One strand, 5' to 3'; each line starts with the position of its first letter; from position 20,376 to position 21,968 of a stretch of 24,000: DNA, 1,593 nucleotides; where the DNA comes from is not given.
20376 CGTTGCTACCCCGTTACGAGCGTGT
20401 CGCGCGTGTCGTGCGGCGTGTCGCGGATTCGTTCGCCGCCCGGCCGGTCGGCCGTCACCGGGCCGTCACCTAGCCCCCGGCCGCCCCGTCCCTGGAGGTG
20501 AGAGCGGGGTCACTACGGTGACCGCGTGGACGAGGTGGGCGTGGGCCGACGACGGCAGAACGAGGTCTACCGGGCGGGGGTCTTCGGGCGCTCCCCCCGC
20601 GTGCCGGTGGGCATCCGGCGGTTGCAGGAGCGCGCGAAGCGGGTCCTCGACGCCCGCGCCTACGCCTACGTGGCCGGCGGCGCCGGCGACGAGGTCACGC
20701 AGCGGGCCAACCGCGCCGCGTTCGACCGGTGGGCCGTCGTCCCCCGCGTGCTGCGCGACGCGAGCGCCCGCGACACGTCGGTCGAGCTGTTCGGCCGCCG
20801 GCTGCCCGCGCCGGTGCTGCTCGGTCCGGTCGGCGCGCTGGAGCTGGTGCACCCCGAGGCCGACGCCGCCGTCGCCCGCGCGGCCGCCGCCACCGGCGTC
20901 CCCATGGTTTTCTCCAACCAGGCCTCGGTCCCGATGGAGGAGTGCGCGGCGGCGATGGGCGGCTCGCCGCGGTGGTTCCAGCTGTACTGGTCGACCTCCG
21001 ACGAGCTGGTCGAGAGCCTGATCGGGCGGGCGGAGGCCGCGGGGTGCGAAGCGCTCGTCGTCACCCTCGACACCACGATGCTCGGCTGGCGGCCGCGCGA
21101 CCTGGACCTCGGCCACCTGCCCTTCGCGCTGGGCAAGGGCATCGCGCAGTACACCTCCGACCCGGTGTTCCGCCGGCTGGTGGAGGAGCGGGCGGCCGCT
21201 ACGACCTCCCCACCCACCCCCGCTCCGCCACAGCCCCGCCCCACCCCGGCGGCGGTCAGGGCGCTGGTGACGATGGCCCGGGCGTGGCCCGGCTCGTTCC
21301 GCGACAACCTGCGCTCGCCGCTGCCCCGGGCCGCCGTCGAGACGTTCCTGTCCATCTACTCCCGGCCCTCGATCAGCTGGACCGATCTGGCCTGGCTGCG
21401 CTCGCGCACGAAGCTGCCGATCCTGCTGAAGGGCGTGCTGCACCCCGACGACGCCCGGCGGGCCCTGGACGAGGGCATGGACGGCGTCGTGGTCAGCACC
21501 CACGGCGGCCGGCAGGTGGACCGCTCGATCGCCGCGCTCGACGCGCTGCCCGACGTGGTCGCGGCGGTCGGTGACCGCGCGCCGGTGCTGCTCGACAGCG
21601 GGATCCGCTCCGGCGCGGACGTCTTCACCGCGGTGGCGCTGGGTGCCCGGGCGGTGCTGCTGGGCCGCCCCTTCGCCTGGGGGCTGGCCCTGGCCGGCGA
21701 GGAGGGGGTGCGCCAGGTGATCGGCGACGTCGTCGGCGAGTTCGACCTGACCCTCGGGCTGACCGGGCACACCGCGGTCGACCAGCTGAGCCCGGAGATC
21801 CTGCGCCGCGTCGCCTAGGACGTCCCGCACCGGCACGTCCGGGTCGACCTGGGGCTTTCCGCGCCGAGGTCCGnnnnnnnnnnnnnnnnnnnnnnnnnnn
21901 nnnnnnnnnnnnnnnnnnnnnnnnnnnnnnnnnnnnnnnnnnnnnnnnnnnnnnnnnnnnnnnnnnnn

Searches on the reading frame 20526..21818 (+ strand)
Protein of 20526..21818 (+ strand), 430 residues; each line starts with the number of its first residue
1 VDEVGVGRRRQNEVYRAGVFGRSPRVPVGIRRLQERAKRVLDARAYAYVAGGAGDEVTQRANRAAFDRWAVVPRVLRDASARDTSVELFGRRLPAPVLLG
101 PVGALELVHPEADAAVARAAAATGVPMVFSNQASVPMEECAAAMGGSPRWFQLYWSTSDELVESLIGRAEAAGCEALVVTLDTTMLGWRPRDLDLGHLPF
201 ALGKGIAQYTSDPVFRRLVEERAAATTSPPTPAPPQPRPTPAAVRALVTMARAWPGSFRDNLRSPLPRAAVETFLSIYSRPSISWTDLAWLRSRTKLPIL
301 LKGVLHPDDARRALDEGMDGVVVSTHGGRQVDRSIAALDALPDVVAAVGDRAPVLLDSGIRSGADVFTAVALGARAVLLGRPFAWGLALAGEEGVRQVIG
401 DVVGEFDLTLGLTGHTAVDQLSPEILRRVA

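Call 68: search_protein_families(library=pfam, proteins=[window:20526-21818:+], max_evalue=0.001)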
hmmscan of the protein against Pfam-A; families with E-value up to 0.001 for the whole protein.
window:20526-21818:+ (430 aa): 2 families
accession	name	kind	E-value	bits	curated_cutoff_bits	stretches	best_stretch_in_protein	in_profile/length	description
PF01070.24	FMN_dh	-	4.4e-124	414.5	24.9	1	37-427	1-349/350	FMN-dependent dehydrogenase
PF05690.20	ThiG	-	1.6e-05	24.8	23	0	351-380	175-204/247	Thiazole biosynthesis protein ThiG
